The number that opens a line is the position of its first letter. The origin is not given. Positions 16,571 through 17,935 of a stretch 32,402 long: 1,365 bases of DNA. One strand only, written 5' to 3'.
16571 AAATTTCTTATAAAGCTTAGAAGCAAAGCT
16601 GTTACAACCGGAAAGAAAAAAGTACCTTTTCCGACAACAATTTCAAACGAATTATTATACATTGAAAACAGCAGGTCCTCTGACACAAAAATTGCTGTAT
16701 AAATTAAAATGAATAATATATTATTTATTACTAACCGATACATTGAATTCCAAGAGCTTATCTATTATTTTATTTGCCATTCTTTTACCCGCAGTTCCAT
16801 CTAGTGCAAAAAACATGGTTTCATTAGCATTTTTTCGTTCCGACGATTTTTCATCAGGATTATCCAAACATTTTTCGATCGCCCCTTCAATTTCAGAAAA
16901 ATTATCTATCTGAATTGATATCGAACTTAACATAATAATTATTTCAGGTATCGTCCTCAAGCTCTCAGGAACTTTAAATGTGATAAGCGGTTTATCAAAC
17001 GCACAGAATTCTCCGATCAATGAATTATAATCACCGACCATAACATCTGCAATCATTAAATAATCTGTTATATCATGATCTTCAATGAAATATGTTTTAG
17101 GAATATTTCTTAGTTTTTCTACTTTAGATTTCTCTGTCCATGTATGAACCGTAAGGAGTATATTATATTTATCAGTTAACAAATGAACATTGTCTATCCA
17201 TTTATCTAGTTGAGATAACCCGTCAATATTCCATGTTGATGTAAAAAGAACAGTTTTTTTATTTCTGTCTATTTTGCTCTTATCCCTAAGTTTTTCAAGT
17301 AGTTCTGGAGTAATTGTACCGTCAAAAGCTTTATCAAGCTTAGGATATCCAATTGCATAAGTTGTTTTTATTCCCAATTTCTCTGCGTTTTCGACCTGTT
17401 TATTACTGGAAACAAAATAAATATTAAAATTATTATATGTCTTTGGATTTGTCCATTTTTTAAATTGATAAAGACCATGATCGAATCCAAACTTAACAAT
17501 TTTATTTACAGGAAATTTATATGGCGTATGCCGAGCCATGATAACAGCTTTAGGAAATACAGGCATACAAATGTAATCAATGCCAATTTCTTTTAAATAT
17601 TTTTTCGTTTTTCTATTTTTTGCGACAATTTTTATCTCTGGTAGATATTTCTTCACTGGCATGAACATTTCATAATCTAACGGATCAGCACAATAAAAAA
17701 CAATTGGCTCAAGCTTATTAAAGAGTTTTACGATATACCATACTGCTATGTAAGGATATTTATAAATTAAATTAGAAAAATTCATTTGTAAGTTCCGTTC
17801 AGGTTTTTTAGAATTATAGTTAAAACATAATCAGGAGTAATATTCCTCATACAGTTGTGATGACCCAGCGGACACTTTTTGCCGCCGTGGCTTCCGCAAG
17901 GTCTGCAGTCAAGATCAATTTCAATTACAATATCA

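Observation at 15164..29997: A 14-gene translationally coupled LPS-core-type operon combining both routes of glycerol-phosphate addition (TagD/TagF-like and LtaS/OpgB-like) with a phosphoethanolamine-transferase-like gene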

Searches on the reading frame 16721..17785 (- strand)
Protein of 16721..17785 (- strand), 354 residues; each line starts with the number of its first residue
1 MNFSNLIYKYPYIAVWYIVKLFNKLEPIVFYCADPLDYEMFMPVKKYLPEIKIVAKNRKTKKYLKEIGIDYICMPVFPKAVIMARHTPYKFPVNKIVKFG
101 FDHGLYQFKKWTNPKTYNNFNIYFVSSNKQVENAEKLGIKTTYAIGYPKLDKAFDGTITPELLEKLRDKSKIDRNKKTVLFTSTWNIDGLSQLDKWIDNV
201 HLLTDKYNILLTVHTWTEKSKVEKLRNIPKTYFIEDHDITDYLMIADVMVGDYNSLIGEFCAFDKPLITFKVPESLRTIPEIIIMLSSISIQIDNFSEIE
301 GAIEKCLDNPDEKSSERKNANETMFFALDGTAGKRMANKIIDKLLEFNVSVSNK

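Call 4: search_protein_families(library=pfam, proteins=[window:16721-17785:-], max_evalue=0.01)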
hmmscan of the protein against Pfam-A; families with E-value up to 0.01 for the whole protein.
window:16721-17785:- (354 aa): 2 families
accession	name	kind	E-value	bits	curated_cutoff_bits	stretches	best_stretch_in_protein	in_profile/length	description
PF04464.20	Glyphos_transf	-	5.9e-17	62.1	22.1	1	111-341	129-366/367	CDP-Glycerol:Poly(glycerophosphate) glycerophosphotransferase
PF02350.25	Epimerase_2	-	2.5e-05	23.7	30.6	1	122-340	125-346/347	UDP-N-acetylglucosamine 2-epimerase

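Call 6: search_protein_families(library=ncbifam, proteins=[window:16721-17785:-], max_evalue=0.001)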
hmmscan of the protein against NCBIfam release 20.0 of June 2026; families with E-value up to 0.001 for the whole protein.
window:16721-17785:- (354 aa): 3 families
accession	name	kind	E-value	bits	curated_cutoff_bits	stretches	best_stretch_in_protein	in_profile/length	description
NF041713.1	Tar_polymTarL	equivalog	1.4e-10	40.4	1000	1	113-270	322-490/562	teichoic acid ribitol-phosphate polymerase TarL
NF041712.1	techglyph_taseTarF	equivalog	9.5e-10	38.1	550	1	127-270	163-312/388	teichoic acid glycerol-phosphate transferase TarF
NF046086.1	BFO_1060_trans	domain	6.4e-06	25.5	200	1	216-342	234-362/365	BFO_1060 family glycosyltransferase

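Call 15: find_encoding_contigs(protein=window:16721-17785:-, flank=10000, max_places=6)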
Protein window:16721-17785:- (354 aa): 2 contigs read that carry it; 2 places shown.
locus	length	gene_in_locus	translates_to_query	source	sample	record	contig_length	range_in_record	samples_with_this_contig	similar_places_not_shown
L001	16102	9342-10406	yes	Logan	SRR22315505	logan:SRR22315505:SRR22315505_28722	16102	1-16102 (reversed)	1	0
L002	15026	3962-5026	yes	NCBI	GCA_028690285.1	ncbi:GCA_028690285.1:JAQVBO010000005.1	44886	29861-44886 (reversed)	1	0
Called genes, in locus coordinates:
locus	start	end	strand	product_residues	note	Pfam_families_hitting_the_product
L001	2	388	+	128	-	PF01467:CTP_transf_like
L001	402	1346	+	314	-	-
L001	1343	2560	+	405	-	PF13439:Glyco_transf_4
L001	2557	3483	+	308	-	-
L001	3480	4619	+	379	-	PF00534:Glycos_transf_1, PF13692:Glyco_trans_1_4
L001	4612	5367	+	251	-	PF00535:Glycos_transf_2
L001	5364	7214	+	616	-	PF00884:Sulfatase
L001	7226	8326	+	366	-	PF13439:Glyco_transf_4, PF00534:Glycos_transf_1, PF13692:Glyco_trans_1_4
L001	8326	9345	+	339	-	PF01075:Glyco_transf_9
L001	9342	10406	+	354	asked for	PF04464:Glyphos_transf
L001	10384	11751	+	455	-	PF00884:Sulfatase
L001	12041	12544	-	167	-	PF11396:PepSY_like (weak)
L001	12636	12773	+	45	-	-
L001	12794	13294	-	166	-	PF11396:PepSY_like (weak)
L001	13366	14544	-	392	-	PF00512:HisKA, PF02518:HATPase_c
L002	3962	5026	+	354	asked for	PF04464:Glyphos_transf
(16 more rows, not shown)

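Call 16: find_homologous_proteins(query=window:16721-17785:-, max_evalue=0.00001)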
Query window:16721-17785:- (354 aa): 204 proteins with E <= 0.00001 among 2063 candidates; the best 120 are listed.
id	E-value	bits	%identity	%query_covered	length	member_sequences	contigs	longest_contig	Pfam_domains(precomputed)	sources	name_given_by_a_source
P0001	2.0e-236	802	100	100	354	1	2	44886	PF04464.21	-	-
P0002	4.4e-148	511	66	95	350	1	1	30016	PF02350.26,PF04464.21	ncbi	-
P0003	8.2e-148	510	62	96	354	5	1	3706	PF02350.26,PF04464.21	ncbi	-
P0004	2.1e-147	509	65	96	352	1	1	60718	PF02350.26,PF04464.21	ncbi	-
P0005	9.5e-147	507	64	95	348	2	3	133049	PF02350.26,PF04464.21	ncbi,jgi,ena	jgi:CDP-glycerol glycerophosphotransferase (TagB/SpsB family)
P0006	1.2e-146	506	65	94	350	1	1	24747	PF02350.26,PF04464.21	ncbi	-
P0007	3.0e-146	505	65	97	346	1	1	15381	PF02350.26,PF04464.21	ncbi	-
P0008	1.5e-145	503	65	97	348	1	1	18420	PF02350.26,PF04464.21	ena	-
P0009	2.1e-145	502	63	98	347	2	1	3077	PF02350.26,PF04464.21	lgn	-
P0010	2.4e-145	502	64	96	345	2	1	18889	PF02350.26,PF04464.21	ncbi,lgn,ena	-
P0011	3.3e-145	502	66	95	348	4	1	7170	PF02350.26,PF04464.21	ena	-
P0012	3.5e-145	502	64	94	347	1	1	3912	PF02350.26,PF04464.21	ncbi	-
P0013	3.6e-145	502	64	96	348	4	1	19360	PF02350.26,PF04464.21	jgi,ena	-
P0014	5.1e-145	501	65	95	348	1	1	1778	PF02350.26,PF04464.21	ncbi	-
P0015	5.6e-145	501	64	94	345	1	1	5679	PF02350.26,PF04464.21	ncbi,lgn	ncbi:MAG: CDP-glycerol glycerophosphotransferase family protein [Bacteroidota bacterium]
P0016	6.2e-145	501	65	94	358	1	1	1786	PF02350.26,PF04464.21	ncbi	-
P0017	1.4e-144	500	63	97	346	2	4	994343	PF04464.21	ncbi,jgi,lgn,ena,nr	ncbi:MAG: hypothetical protein CVV23_03275 [Ignavibacteriae bacterium HGW-Ignavibacteriae-2]|jgi:hyp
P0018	1.6e-144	500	63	96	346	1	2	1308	PF02350.26,PF04464.21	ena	-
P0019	1.7e-144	499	64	95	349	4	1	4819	PF02350.26,PF04464.21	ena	-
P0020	1.8e-144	499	63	97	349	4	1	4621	PF02350.26,PF04464.21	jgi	-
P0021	2.8e-144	499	65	96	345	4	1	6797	PF02350.26,PF04464.21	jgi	jgi:CDP-glycerol glycerophosphotransferase (TagB/SpsB family)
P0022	5.5e-144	498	63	94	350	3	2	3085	PF02350.26,PF04464.21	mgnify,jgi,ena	mgnify:CR=1 FL=1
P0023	1.6e-143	496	63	94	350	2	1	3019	PF02350.26,PF04464.21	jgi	jgi:CDP-glycerol glycerophosphotransferase (TagB/SpsB family)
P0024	2.5e-143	496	64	95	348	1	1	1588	PF02350.26,PF04464.21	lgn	-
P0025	3.5e-143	495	61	96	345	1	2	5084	PF04464.21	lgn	-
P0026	3.5e-143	495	64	97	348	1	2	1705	PF02350.26,PF04464.21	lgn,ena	-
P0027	7.4e-143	494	63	96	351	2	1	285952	PF04464.21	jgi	jgi:CDP-glycerol glycerophosphotransferase (TagB/SpsB family)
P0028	1.8e-142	493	63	98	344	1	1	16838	PF02350.26,PF04464.21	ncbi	-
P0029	3.7e-142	492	63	96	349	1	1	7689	PF02350.26,PF04464.21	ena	-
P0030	3.8e-142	492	63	97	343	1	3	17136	PF02350.26,PF04464.21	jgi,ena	-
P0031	1.5e-141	490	63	96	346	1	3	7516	PF04464.21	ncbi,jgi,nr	ncbi:MAG: CDP-glycerol glycerophosphotransferase family protein [Melioribacteraceae bacterium]|jgi:C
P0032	1.5e-141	490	63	94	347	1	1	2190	PF02350.26,PF04464.21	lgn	-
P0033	1.7e-141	490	62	94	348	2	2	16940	PF04464.21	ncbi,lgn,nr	ncbi:MAG: CDP-glycerol glycerophosphotransferase family protein [Bacteroidetes bacterium]|nr:CDP-gly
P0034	1.9e-141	489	62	96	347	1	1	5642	PF02350.26,PF04464.21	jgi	jgi:CDP-glycerol glycerophosphotransferase (TagB/SpsB family)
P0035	2.7e-141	489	63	94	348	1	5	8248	PF04464.21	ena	-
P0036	3.2e-141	489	63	94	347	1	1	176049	PF02350.26,PF04464.21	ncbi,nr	ncbi:MAG: CDP-glycerol glycerophosphotransferase family protein [Melioribacteraceae bacterium]|nr:CD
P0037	5.3e-141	488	62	94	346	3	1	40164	PF02350.26,PF04464.21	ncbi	-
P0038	7.6e-141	487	62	94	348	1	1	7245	PF02350.26,PF04464.21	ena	-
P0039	9.7e-141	487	64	96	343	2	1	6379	PF02350.26,PF04464.21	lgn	-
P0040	1.1e-140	487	63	95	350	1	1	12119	PF02350.26,PF04464.21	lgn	-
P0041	1.1e-140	487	62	94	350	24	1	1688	PF04464.21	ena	-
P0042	1.8e-140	486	63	94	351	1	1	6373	PF02350.26,PF04464.21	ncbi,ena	-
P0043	2.1e-140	486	62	94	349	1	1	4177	PF02350.26,PF04464.21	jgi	-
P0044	3.2e-140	485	63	95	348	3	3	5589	PF02350.26,PF04464.21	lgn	-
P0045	6.2e-140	484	61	96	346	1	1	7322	PF02350.26,PF04464.21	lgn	-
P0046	1.3e-139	483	62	98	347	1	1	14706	PF04464.21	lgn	-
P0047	1.3e-139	483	63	95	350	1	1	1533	PF02350.26,PF04464.21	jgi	-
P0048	1.8e-139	483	61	92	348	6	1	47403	PF04464.21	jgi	-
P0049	4.1e-139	482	62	94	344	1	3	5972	PF02350.26,PF04464.21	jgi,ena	-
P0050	1.5e-138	480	60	93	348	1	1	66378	PF02350.26,PF04464.21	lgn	-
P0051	1.9e-138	480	62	98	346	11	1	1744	PF04464.21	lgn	-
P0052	9.6e-138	477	60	97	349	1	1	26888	PF04464.21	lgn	-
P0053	1.2e-137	477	61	93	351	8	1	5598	PF04464.21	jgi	-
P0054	1.8e-137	476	61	92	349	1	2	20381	PF02350.26,PF04464.21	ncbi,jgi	jgi:CDP-glycerol glycerophosphotransferase (TagB/SpsB family)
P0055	3.4e-137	475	62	93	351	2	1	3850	PF04464.21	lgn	-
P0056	4.0e-137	475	63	94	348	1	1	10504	PF04464.21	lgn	-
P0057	9.1e-137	474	60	92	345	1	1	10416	PF02350.26,PF04464.21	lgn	-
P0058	1.2e-136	474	62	96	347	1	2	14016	PF04464.21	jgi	-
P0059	1.9e-136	473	60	98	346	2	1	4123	PF02350.26,PF04464.21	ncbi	-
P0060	3.4e-136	472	61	98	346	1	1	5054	PF04464.21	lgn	-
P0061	5.6e-136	471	61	94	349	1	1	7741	PF02350.26,PF04464.21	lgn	-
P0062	7.1e-136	471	61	96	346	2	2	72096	PF02350.26,PF04464.21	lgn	-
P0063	8.8e-136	471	62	94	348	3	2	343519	PF04464.21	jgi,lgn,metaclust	metaclust:\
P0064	1.4e-135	470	60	97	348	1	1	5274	PF04464.21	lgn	-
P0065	3.7e-135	469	58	97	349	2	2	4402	PF02350.26,PF04464.21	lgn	-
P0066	6.1e-135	468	60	96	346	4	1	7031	PF02350.26,PF04464.21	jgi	jgi:CDP-glycerol glycerophosphotransferase (TagB/SpsB family)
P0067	6.2e-135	468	62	94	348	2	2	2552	PF04464.21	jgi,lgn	-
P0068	6.6e-135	468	60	97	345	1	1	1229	PF02350.26,PF04464.21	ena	-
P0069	6.6e-135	468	61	96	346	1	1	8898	PF08440.16,PF02350.26,PF04464.21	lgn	-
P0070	1.0e-134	467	60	96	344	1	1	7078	PF02350.26,PF04464.21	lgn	-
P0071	5.1e-134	465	61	92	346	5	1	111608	PF04464.21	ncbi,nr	ncbi:MAG: CDP-glycerol glycerophosphotransferase family protein [Ignavibacteriales bacterium]|nr:CDP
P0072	5.6e-134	465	61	92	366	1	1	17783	PF04464.21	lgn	-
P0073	6.1e-134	465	58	97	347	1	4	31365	PF04464.21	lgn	-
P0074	9.4e-134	464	59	100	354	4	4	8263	PF04464.21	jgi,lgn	-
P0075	1.1e-133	464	59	96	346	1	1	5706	PF02350.26,PF04464.21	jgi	jgi:CDP-glycerol glycerophosphotransferase (TagB/SpsB family)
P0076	2.2e-133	463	60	96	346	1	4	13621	PF02350.26,PF04464.21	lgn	-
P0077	2.2e-133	463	60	96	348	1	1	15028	PF04464.21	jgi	-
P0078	3.2e-133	462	60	95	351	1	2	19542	PF04464.21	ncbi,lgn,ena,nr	ncbi:MAG: CDP-glycerol glycerophosphotransferase family protein [Candidatus Cloacimonetes bacterium]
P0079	3.6e-133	462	60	96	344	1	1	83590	PF02350.26,PF04464.21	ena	-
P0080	5.7e-133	462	60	96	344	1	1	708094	PF02350.26,PF04464.21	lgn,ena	-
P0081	6.1e-133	461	56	98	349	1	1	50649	PF02350.26,PF04464.21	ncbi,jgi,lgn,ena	-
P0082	6.4e-133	461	58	97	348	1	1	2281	PF04464.21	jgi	jgi:hypothetical protein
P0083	1.3e-132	460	60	96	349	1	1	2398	PF04464.21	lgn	-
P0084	3.0e-132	459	60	92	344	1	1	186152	PF04464.21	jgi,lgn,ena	-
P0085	6.4e-132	458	59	96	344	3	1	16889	PF02350.26,PF04464.21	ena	-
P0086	1.2e-131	457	59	94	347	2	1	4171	PF02350.26,PF04464.21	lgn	-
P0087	1.3e-130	454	58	96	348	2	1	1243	PF04464.21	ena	-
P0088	2.3e-130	453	59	96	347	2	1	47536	PF02350.26,PF04464.21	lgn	-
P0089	5.0e-130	452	58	96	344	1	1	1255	PF02350.26,PF04464.21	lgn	-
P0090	5.8e-130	452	58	96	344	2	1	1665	PF02350.26,PF04464.21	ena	-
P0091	9.6e-130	451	56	96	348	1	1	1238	PF04464.21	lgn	-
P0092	1.6e-129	450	59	94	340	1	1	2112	PF02350.26,PF04464.21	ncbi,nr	ncbi:MAG: CDP-glycerol glycerophosphotransferase family protein, partial [Melioribacteraceae bacteri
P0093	1.9e-129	450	57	96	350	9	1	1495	PF04464.21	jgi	jgi:hypothetical protein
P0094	2.5e-129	450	58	92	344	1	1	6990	PF02350.26,PF04464.21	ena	-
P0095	2.7e-129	449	59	96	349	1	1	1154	PF02350.26,PF04464.21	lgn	-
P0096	3.5e-128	446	57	97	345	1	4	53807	PF02350.26,PF04464.21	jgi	jgi:hypothetical protein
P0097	1.1e-127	444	55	100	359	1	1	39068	PF02350.26,PF04464.21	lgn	-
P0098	1.1e-127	444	60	92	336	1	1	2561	PF04464.21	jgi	jgi:CDP-glycerol glycerophosphotransferase (TagB/SpsB family)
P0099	2.3e-127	443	58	93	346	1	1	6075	PF04464.21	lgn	-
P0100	2.8e-127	443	58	96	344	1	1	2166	PF02350.26,PF04464.21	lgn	-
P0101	3.3e-127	443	58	94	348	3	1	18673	PF04464.21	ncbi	-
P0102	9.1e-127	441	58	93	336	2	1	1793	PF04464.21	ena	-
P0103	1.4e-126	441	58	92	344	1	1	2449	PF02350.26,PF04464.21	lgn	-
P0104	2.9e-126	439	62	86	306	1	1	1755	PF04464.21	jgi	jgi:CDP-glycerol glycerophosphotransferase (TagB/SpsB family)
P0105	3.1e-126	439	58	97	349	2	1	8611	PF04464.21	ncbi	-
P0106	3.9e-126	439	57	97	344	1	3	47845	PF02350.26,PF04464.21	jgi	-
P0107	1.6e-124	434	56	97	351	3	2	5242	PF04464.21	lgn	-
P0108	6.4e-124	432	58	93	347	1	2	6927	PF02350.26,PF04464.21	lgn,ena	-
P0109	1.5e-123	431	57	97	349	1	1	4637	PF04464.21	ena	-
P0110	2.4e-123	430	66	81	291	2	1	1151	PF02350.26,PF04464.21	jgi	jgi:CDP-glycerol glycerophosphotransferase (TagB/SpsB family)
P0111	2.4e-123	430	54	99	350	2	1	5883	PF04464.21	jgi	jgi:CDP-glycerol glycerophosphotransferase (TagB/SpsB family)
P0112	4.5e-123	429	55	98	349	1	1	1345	PF04464.21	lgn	-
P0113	5.4e-123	429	53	98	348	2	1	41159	PF04464.21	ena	-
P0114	4.6e-122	426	56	95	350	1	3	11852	PF02350.26,PF04464.21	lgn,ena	-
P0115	8.5e-122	425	57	92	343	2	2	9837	PF02350.26,PF04464.21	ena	-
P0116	4.6e-121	422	54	96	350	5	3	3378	PF04464.21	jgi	-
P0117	7.1e-121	422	56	91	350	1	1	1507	PF02350.26,PF04464.21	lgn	-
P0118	1.8e-120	420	57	90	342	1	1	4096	PF02350.26,PF04464.21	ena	-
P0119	2.5e-120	420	56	95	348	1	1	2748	PF02350.26,PF04464.21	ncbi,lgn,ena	-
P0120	2.7e-120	420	53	97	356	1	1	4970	PF04464.21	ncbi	-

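Call 18: find_encoding_contigs(protein=P0017, flank=10000, max_places=2)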
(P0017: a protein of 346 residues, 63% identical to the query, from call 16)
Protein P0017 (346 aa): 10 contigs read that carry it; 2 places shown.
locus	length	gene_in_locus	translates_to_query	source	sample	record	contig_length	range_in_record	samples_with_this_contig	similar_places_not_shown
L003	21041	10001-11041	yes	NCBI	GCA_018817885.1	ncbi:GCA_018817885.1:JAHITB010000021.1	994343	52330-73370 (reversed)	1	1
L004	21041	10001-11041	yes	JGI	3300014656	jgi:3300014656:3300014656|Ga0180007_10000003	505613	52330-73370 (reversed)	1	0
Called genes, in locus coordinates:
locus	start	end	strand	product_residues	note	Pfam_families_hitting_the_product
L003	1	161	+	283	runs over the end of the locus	PF00702:Hydrolase (weak), PF08282:Hydrolase_3, PF05116:S6PP (weak)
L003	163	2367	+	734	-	PF07697:7TMR-HDED, PF07698:7TM-7TMR_HD, PF01966:HD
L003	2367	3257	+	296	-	PF02899:Phage_int_SAM_1, PF13495:Phage_int_SAM_4 (weak), PF00589:Phage_integrase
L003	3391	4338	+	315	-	-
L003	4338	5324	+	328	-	PF20706:GT4-conflict (faint), PF00534:Glycos_transf_1, PF13524:Glyco_trans_1_2, PF13692:Glyco_trans_1_4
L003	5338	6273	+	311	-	PF02786:CPSase_L_D2 (weak)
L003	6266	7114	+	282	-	PF00535:Glycos_transf_2, PF10111:Glyco_tranf_2_2, PF02709:Glyco_transf_7C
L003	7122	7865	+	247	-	PF00535:Glycos_transf_2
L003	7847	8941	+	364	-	PF13439:Glyco_transf_4, PF00534:Glycos_transf_1, PF13692:Glyco_trans_1_4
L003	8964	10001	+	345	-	PF01075:Glyco_transf_9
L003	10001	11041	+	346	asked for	PF04464:Glyphos_transf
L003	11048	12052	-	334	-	PF17101:Stealth_CR1, PF11380:Stealth_CR2, PF17103:Stealth_CR4 (faint), PF17102:Stealth_CR3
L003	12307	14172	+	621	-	PF00664:ABC_membrane, PF02463:SMC_N (weak), PF00005:ABC_tran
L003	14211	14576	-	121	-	PF09458:H_lectin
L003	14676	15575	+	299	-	PF01513:NAD_kinase, PF20143:NAD_kinase_C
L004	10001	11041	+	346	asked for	PF04464:Glyphos_transf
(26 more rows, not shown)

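Call 19: find_encoding_contigs(protein=P0080, flank=10000, max_places=2)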
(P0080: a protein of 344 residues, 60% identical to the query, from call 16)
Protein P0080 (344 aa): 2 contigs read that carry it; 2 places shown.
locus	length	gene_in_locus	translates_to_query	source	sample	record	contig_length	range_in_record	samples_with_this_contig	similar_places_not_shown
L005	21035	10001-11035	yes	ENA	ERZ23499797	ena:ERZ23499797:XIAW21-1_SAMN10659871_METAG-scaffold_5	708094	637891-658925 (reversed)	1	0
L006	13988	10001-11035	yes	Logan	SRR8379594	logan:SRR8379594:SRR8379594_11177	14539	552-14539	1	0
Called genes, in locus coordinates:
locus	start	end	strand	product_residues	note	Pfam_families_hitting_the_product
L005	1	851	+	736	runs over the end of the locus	PF07697:7TMR-HDED, PF07698:7TM-7TMR_HD, PF01966:HD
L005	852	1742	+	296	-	PF02899:Phage_int_SAM_1, PF22823:MrpR_C_cat (faint), PF00589:Phage_integrase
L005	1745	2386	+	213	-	PF02163:Peptidase_M50 (weak)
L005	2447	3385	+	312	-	-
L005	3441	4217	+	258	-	PF13489:Methyltransf_23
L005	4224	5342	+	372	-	PF13439:Glyco_transf_4, PF20706:GT4-conflict, PF00534:Glycos_transf_1, PF13692:Glyco_trans_1_4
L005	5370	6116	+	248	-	PF00535:Glycos_transf_2, PF10111:Glyco_tranf_2_2, PF13641:Glyco_tranf_2_3 (weak)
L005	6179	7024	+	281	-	PF00535:Glycos_transf_2, PF10111:Glyco_tranf_2_2, PF02709:Glyco_transf_7C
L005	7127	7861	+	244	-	PF00535:Glycos_transf_2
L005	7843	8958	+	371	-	PF13439:Glyco_transf_4, PF00534:Glycos_transf_1, PF13692:Glyco_trans_1_4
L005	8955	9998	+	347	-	PF01075:Glyco_transf_9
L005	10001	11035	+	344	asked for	PF04464:Glyphos_transf, PF02350:Epimerase_2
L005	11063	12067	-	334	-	PF17101:Stealth_CR1, PF11380:Stealth_CR2, PF17102:Stealth_CR3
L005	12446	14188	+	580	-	PF00664:ABC_membrane, PF00005:ABC_tran, PF02463:SMC_N (weak)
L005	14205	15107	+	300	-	PF01513:NAD_kinase, PF20143:NAD_kinase_C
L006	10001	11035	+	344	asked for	PF04464:Glyphos_transf, PF02350:Epimerase_2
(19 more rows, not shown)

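Call 21: find_encoding_contigs(protein=P0004, flank=10000, max_places=1)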
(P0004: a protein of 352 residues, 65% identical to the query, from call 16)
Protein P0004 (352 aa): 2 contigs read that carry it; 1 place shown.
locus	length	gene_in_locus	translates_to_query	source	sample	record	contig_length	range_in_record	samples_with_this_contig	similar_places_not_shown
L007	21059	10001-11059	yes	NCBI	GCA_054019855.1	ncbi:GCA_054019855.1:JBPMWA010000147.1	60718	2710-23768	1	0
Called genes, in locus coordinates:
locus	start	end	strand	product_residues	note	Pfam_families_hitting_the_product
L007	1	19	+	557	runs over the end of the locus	PF12930:DUF3836 (faint), PF18962:Por_Secre_tail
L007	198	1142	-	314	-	PF08443:RimK (weak)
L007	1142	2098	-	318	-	PF01073:3Beta_HSD, PF01370:Epimerase, PF02719:Polysacc_synt_2, PF04321:RmlD_sub_bind, PF07993:NAD_binding_4, PF08659:KR (weak), PF16363:GDP_Man_Dehyd, PF13460:NAD_binding_10 (weak)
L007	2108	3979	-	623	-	PF00664:ABC_membrane, PF00005:ABC_tran, PF02463:SMC_N (weak)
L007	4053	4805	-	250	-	PF00535:Glycos_transf_2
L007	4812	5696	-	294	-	PF00535:Glycos_transf_2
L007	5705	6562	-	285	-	PF00535:Glycos_transf_2, PF10111:Glyco_tranf_2_2, PF13641:Glyco_tranf_2_3 (weak), PF02709:Glyco_transf_7C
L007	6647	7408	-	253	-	-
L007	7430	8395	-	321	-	PF13692:Glyco_trans_1_4, PF00534:Glycos_transf_1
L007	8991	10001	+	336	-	PF01075:Glyco_transf_9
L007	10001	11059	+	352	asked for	PF04464:Glyphos_transf, PF02350:Epimerase_2 (weak)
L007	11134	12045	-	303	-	PF02899:Phage_int_SAM_1, PF13495:Phage_int_SAM_4 (faint), PF00589:Phage_integrase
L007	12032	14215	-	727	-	PF07697:7TMR-HDED, PF07698:7TM-7TMR_HD, PF01966:HD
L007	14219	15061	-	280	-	PF05116:S6PP (faint), PF00702:Hydrolase (faint), PF08282:Hydrolase_3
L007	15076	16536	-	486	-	PF00474:SSF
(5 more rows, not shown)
